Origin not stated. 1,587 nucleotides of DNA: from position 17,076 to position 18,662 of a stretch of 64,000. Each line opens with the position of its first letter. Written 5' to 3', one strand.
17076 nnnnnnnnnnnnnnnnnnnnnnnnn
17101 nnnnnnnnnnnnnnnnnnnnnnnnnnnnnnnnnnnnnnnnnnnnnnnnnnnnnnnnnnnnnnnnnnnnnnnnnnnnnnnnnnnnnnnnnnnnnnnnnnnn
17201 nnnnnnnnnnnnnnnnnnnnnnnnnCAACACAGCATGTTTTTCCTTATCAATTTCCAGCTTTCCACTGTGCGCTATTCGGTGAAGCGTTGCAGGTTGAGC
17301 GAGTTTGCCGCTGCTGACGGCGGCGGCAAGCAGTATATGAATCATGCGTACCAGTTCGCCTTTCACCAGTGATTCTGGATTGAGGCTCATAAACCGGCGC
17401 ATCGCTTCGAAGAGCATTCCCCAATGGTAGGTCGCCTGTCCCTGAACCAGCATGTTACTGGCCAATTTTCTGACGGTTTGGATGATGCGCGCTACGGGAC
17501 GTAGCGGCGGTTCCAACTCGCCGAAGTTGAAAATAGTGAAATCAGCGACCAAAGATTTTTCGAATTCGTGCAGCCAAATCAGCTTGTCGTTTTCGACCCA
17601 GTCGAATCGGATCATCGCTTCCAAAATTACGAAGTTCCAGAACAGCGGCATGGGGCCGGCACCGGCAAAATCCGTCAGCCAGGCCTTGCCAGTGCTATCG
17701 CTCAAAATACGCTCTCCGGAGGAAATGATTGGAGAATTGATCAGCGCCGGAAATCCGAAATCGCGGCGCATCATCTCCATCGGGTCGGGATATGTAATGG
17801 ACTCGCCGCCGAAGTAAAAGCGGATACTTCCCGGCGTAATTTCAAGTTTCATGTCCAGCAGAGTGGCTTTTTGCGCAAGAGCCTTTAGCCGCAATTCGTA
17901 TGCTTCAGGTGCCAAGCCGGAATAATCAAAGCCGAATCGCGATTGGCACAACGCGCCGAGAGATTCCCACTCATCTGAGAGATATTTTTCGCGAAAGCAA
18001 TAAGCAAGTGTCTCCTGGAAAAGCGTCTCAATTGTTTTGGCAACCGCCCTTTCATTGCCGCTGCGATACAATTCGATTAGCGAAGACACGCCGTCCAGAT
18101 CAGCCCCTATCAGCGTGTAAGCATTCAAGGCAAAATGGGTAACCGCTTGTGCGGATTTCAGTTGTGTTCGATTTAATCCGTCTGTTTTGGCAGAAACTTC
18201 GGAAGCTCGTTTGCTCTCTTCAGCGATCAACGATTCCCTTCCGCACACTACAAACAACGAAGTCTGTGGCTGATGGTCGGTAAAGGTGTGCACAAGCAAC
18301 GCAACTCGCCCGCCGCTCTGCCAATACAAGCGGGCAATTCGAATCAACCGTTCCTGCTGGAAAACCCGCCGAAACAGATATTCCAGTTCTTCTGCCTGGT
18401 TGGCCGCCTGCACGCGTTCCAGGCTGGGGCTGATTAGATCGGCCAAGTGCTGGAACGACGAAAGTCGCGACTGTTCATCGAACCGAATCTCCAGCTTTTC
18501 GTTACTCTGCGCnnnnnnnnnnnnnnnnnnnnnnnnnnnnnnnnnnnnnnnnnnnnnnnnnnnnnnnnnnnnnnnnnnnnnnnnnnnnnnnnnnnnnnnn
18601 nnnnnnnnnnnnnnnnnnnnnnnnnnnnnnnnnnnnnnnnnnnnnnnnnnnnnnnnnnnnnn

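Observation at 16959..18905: REC - degenerate protein-kinase-like domain - OmpR winged-helix: a three-part regulator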

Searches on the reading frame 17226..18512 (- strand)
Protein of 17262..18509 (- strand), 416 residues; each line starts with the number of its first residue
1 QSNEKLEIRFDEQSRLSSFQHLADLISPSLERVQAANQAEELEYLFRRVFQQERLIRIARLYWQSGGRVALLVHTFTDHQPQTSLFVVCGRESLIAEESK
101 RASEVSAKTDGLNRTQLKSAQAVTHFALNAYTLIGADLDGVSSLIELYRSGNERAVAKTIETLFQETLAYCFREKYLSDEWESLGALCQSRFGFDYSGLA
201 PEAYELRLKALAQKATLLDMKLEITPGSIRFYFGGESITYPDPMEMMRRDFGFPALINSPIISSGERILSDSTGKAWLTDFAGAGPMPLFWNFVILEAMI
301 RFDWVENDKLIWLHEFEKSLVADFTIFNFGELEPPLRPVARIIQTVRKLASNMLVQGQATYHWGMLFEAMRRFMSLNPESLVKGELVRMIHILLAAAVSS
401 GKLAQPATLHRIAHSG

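Call 5: search_solved_structures(query=window:17262-18509:-, max_evalue=10, show_alignments=2)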
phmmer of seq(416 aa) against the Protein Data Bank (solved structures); distinct sequences matched with E-value up to 10: 0.

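Call 6: find_homologous_proteins(query=window:17262-18509:-, max_evalue=0.001)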
Query seq(416 aa) (416 aa): 22 proteins with E <= 0.001 among 6505 candidates.
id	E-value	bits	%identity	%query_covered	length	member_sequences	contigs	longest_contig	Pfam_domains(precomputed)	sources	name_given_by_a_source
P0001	5.3e-251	850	92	100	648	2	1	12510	PF00486.35,PF00072.31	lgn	-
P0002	4.4e-200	683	73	100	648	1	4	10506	PF00486.35,PF23198.2,PF00072.31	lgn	-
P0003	4.2e-196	670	73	98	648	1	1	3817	PF00486.35,PF00072.31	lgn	-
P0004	1.7e-195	668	73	100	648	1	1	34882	PF00486.35,PF00072.31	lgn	-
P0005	4.9e-194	663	73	100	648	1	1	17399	PF00486.35,PF00072.31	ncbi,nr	ncbi:MAG: DNA-binding response regulator [Acidobacteria bacterium]|nr:DNA-binding response regulator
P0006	1.2e-185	635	70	100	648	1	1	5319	PF00486.35,PF00072.31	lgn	-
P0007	9.3e-134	464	53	100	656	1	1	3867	PF19974.6,PF00486.35,PF00072.31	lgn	-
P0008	6.7e-132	458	53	100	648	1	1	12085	PF00486.35,PF00072.31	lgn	-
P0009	6.7e-130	452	54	93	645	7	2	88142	PF00486.35,PF00072.31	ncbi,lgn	-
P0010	6.7e-128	445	53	93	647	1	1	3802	PF00486.35,PF00072.31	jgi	-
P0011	3.8e-83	298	40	97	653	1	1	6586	PF19974.6,PF00486.35,PF00072.31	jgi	jgi:DNA-binding response OmpR family regulator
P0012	2.8e-80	288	40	93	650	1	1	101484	PF19974.6,PF00486.35,PF00072.31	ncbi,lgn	ncbi:MAG: winged helix-turn-helix domain-containing protein [Blastocatellia bacterium]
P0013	8.3e-79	283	42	92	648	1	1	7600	PF00486.35,PF00072.31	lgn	-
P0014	1.1e-75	273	40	91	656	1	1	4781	PF00486.35,PF00072.31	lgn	-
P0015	4.7e-72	261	38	96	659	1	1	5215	PF00486.35,PF00072.31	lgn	-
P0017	6.8e-71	257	39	88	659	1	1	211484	PF00486.35,PF00072.31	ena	-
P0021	7.3e-63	231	38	92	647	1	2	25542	PF19974.6,PF00486.35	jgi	jgi:DNA-binding response OmpR family regulator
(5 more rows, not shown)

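Call 9: search_protein_families(library=pfam, proteins=[P0011, P0012, P0007, P0021, P0002], max_evalue=0.1)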
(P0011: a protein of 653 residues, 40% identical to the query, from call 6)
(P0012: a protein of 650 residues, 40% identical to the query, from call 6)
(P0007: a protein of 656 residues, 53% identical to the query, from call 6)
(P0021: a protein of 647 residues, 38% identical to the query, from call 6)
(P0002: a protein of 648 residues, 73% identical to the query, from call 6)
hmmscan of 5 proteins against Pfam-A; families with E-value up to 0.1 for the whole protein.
P0011 (653 aa): 4 families
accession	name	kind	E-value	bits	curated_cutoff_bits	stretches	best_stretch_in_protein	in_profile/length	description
PF00486.34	Trans_reg_C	-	2.6e-14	53.5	26.2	1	569-647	3-77/77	Transcriptional regulatory protein, C terminal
PF19974.5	TCAD9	-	1e-09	38.5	40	1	392-488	302-406/429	Ternary complex associated domain 9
PF00072.30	Response_reg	-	7e-08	33.1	30.2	1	5-124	1-110/111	Response regulator receiver domain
PF20161.5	VpsR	-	0.0035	17.5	23.7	1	19-57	24-62/121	VpsR domain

P0012 (650 aa): 4 families
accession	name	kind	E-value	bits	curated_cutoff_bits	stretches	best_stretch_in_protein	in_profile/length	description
PF00486.34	Trans_reg_C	-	5.4e-15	55.7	26.2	1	570-648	3-77/77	Transcriptional regulatory protein, C terminal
PF19974.5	TCAD9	-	3.9e-09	36.6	40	2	369-494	276-410/429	Ternary complex associated domain 9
PF00072.30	Response_reg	-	1.1e-08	35.6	30.2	1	4-121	1-108/111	Response regulator receiver domain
PF20161.5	VpsR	-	0.084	13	23.7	0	19-54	25-60/121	VpsR domain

P0007 (656 aa): 5 families
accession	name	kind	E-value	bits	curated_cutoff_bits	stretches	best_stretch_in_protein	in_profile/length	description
PF00486.34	Trans_reg_C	-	1.4e-13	51.2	26.2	1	572-651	1-77/77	Transcriptional regulatory protein, C terminal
PF00072.30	Response_reg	-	5.8e-08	33.3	30.2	1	5-124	1-110/111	Response regulator receiver domain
PF19974.5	TCAD9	-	3.6e-06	26.8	40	1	409-505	309-414/429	Ternary complex associated domain 9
PF18428.7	BRCT_3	-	0.014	15.8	26.1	1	3-47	6-50/102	BRCA1 C Terminus (BRCT) domain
PF20161.5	VpsR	-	0.02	15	23.7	1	15-54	20-59/121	VpsR domain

P0021 (647 aa): 3 families
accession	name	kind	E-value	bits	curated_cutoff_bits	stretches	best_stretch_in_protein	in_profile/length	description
PF00486.34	Trans_reg_C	-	6.4e-19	68.3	26.2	1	569-643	2-77/77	Transcriptional regulatory protein, C terminal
PF19974.5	TCAD9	-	6.8e-09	35.8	40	1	367-491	275-409/429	Ternary complex associated domain 9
PF00072.30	Response_reg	-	0.00013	22.5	30.2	1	4-59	1-56/111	Response regulator receiver domain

P0002 (648 aa): 4 families
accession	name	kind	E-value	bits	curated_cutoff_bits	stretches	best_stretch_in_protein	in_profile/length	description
PF00486.34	Trans_reg_C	-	4.1e-11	43.2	26.2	1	563-642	1-76/77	Transcriptional regulatory protein, C terminal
PF00072.30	Response_reg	-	3.4e-08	34.1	30.2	1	6-124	2-110/111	Response regulator receiver domain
PF23198.2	PDE8A_N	-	2.3e-05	24.8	29.6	1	3-65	11-73/147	PDE8A-like, N-terminal domain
PF20161.5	VpsR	-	0.014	15.6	23.7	1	4-56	12-61/121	VpsR domain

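Call 27: predict_structure(alignment_id=A2)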
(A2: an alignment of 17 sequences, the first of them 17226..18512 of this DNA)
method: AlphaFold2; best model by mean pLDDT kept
length: 429 residues; sequences in the alignment: 17
mean_pLDDT: 82.7   pTM: 0.83
mean pLDDT of the five models: 82.7, 82.2, 81.2, 74.3, 72.1
residues with pLDDT >= 90: 153; 70-90: 210; 50-70: 49; < 50: 17
segments of 3 or more residues with pLDDT < 50: 1-5, 409-418
pLDDT, mean of each block of 10 residues (from residue 1): 49 61 75 81 85 80 85 86 88 90 74 77 91 86 91 93 91 72 75 66 82 91 91 89 88 76 89 90 85 94 91 94 89 92 95 79 91 87 90 96 76 42 58
secondary structure, 60 per line:
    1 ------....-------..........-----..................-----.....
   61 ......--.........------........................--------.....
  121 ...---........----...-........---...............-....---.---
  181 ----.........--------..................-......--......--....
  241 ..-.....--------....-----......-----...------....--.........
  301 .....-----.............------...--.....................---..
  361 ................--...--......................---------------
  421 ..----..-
elements in order: E7-10 H18-27 H33-50 E56-66 E69-77 E84-92 H93-107 E116-123 E127-134 H145-150 H154-168 H170-173 H185-193 H202-219 E221-226 E229-234 E237-242 H244-248 E257-260 E269-271 E277-279 E286-289 H292-305 H311-323 H335-355 H359-376 H384-405

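Call 31: fold_search(model_id=the predicted structure, library=pdb)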
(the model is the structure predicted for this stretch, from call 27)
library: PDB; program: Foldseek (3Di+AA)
matches with E <= 10: 1726; with E <= 0.001: 51
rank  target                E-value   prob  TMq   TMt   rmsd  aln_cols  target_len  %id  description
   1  4fex_C                2.7e-06  1.00  0.29  0.43  11.6       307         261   16  Crystal structure of the aminoglycoside phosphotransferase APH(3')-Ia, with substrate kanamycin and small molecule inh (released 2012-06-20)
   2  4feu_A                3.6e-06  1.00  0.28  0.43  11.5       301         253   14  Crystal structure of the aminoglycoside phosphotransferase APH(3')-Ia, with substrate kanamycin and small molecule inh (released 2012-06-20)
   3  4ej7_B                5.2e-06  1.00  0.31  0.46  10.4       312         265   13  Crystal structure of the aminoglycoside phosphotransferase APH(3')-Ia, ATP-bound (released 2012-04-18)
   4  4fev_C                6.9e-06  1.00  0.28  0.43  11.5       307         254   15  Crystal structure of the aminoglycoside phosphotransferase APH(3')-Ia, with substrate kanamycin and small molecule inh (released 2012-06-20)
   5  4gki_L                7.3e-06  1.00  0.27  0.40  11.9       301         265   14  Crystal structure of the aminoglycoside phosphotransferase APH(3')-Ia, with substrate kanamycin and small molecule inh (released 2012-09-05)
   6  4feu_C                8.1e-06  1.00  0.29  0.44  10.9       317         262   14  Crystal structure of the aminoglycoside phosphotransferase APH(3')-Ia, with substrate kanamycin and small molecule inh (released 2012-06-20)
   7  4ej7_A                8.5e-06  1.00  0.29  0.43  11.6       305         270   14  Crystal structure of the aminoglycoside phosphotransferase APH(3')-Ia, ATP-bound (released 2012-04-18)
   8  4few_A                9.4e-06  1.00  0.28  0.41  11.8       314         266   15  Crystal structure of the aminoglycoside phosphotransferase APH(3')-Ia, with substrate kanamycin and small molecule inh (released 2012-06-20)
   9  4ej7_C                1.1e-05  1.00  0.30  0.45  10.4       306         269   14  Crystal structure of the aminoglycoside phosphotransferase APH(3')-Ia, ATP-bound (released 2012-04-18)
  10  4fev_A                1.1e-05  1.00  0.28  0.41  11.5       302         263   15  Crystal structure of the aminoglycoside phosphotransferase APH(3')-Ia, with substrate kanamycin and small molecule inh (released 2012-06-20)
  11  4few_F                1.1e-05  1.00  0.27  0.40  11.6       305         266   15  Crystal structure of the aminoglycoside phosphotransferase APH(3')-Ia, with substrate kanamycin and small molecule inh (released 2012-06-20)
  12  4gkh_G                1.1e-05  1.00  0.28  0.41  11.2       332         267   14  Crystal structure of the aminoglycoside phosphotransferase APH(3')-Ia, with substrate kanamycin and small molecule inh (released 2012-09-05)
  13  4fev_F                1.5e-05  1.00  0.27  0.42  11.7       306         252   15  Crystal structure of the aminoglycoside phosphotransferase APH(3')-Ia, with substrate kanamycin and small molecule inh (released 2012-06-20)
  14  4gkh_K                1.6e-05  1.00  0.28  0.41  11.2       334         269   13  Crystal structure of the aminoglycoside phosphotransferase APH(3')-Ia, with substrate kanamycin and small molecule inh (released 2012-09-05)
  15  4gkh_D                1.7e-05  1.00  0.28  0.41  11.5       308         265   15  Crystal structure of the aminoglycoside phosphotransferase APH(3')-Ia, with substrate kanamycin and small molecule inh (released 2012-09-05)
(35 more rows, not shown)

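Call 32: search_protein_representatives(alignment_id=A2)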
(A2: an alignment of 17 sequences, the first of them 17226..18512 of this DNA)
Query: 17 sequences, 436 profile positions. Proteins with E-value up to 0.001 (for the whole library): 1218; up to 1e-10: 809; up to 1e-30: 383. The best 150 are listed.
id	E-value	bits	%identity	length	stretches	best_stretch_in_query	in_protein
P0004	5.9e-202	687.5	-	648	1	2-436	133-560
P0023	7.8e-163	558.6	-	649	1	1-436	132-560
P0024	2.1e-155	534.1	-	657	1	3-436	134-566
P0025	1.0e-152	525.2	-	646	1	1-415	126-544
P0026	5.7e-148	509.6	-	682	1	1-433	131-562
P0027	1.0e-147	508.8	-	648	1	1-435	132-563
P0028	5.6e-147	506.3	-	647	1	2-435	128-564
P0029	3.1e-141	487.4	-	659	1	1-433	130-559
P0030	3.0e-140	484.1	-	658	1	1-436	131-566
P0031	3.7e-140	483.8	-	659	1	1-435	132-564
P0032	4.1e-140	483.7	-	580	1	1-436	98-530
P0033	1.0e-139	482.4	-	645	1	1-436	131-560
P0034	2.7e-139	481.0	-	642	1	1-419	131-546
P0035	4.6e-139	480.2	-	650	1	1-436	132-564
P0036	4.9e-138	476.9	-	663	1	1-433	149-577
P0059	1.8e-122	425.5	-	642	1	1-413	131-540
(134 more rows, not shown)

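Call 34: find_related_loci(query=A2, collection=genome_contigs, flank=8000)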
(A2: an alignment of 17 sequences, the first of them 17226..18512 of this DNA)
Query A2 (429 aa) in genome_contigs; peptide patterns used: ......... (x = any residue, [..] = any of these).
62 stretches matched a pattern; 27 encode a relative of the query (tblastn E <= 1e-3); 27 distinct loci.
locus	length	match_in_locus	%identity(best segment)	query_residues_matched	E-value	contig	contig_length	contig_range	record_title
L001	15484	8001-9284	72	2-429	0e+0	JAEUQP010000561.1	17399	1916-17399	MAG: Acidobacteria bacterium isolate new MAG-254 k141_1567841, whole genome shotgun sequence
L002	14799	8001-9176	40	19-405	1e-87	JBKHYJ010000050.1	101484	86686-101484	MAG: Blastocatellia bacterium isolate NC_bin.3.orig k127_190193, whole genome shotgun sequence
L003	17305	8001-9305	38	2-428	2e-86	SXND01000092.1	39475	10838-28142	MAG: Proteobacteria bacterium isolate F1-120-MAGs186 F1-120__c276041, whole genome shotgun sequence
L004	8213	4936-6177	39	23-428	5e-85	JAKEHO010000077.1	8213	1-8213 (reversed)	MAG: Gammaproteobacteria bacterium isolate PMV_7.24 PMV_7.24.k101_688089, whole genome shotgun sequence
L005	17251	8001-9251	35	19-428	4e-76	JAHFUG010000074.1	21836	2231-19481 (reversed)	MAG: Blastocatellia bacterium isolate nzgw74 NODE_109_length_21837_cov_4.921440, whole genome shotgun sequence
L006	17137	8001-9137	38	19-399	1e-75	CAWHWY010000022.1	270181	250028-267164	MAG: uncultured Acidobacteriaceae bacterium isolate MFD04428.bin.2.89 genome assembly, contig: contig_70023, whole genom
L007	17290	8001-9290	35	4-428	1e-70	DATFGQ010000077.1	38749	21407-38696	MAG TPA_asm: Blastocatellia bacterium isolate SMAG_U8667 k141_823950, whole genome shotgun sequence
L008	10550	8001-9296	37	4-428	3e-69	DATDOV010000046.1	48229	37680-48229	MAG TPA_asm: Blastocatellia bacterium isolate SMAG_U7903 k141_2212048, whole genome shotgun sequence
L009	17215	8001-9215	34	23-423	2e-69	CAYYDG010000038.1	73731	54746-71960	MAG TPA_asm: uncultured Heliomicrobium sp. isolate binchicken_co276_100 genome assembly, contig: NODE_388_length_73731_c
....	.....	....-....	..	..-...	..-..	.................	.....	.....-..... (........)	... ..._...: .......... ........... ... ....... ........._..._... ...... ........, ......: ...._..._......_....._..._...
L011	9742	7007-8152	35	23-399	5e-67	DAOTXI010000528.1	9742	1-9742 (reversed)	MAG TPA_asm: Anaerolineales bacterium isolate H21_244 k133_2107423, whole genome shotgun sequence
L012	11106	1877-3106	35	27-429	1e-66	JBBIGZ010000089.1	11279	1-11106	MAG: Chloroflexota bacterium isolate ETS170220_bin_102 NODE_5111_length_11279_cov_2.4045, whole genome shotgun sequence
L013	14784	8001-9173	37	21-404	2e-65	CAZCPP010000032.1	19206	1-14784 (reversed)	MAG TPA_asm: uncultured Anaerolineaceae bacterium isolate binchicken_co97_16 genome assembly, contig: NODE_11690_length_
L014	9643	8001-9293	32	4-429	3e-61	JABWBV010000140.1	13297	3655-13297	MAG: Anaerolineales bacterium isolate MAG_39 scaffold_5383, whole genome shotgun sequence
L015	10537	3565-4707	36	32-424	1e-58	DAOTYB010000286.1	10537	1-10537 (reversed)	MAG TPA_asm: Anaerolineae bacterium isolate H23_303 k115_223498, whole genome shotgun sequence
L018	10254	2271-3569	32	4-428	3e-54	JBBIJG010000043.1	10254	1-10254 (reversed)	MAG: Caldilineae bacterium isolate BR1F70218_bin_157 NODE_1639_length_10254_cov_3.560447, whole genome shotgun sequence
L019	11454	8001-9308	33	4-428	3e-52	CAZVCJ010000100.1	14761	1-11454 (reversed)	MAG TPA_asm: uncultured Anaerolineae bacterium isolate SRP178699_co1_610 genome assembly, contig: NODE_5278_length_14761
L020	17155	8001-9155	31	4-382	3e-43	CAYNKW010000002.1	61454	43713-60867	MAG TPA_asm: uncultured Anaerolineae bacterium isolate SRP068000_co1_68 genome assembly, contig: NODE_351_length_61454_c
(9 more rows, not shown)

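Call 37: search_solved_structures(query=A2, max_evalue=10, show_alignments=3)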
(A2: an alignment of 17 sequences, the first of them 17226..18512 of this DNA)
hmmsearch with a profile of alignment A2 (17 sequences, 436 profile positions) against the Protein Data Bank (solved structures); distinct sequences matched with E-value up to 10: 2.
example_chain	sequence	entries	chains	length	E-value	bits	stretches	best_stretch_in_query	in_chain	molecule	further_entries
3vjf_A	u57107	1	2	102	0.2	13.5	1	158-230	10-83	WA20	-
3ey5_A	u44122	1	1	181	1.4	10.7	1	301-338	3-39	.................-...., GNAT family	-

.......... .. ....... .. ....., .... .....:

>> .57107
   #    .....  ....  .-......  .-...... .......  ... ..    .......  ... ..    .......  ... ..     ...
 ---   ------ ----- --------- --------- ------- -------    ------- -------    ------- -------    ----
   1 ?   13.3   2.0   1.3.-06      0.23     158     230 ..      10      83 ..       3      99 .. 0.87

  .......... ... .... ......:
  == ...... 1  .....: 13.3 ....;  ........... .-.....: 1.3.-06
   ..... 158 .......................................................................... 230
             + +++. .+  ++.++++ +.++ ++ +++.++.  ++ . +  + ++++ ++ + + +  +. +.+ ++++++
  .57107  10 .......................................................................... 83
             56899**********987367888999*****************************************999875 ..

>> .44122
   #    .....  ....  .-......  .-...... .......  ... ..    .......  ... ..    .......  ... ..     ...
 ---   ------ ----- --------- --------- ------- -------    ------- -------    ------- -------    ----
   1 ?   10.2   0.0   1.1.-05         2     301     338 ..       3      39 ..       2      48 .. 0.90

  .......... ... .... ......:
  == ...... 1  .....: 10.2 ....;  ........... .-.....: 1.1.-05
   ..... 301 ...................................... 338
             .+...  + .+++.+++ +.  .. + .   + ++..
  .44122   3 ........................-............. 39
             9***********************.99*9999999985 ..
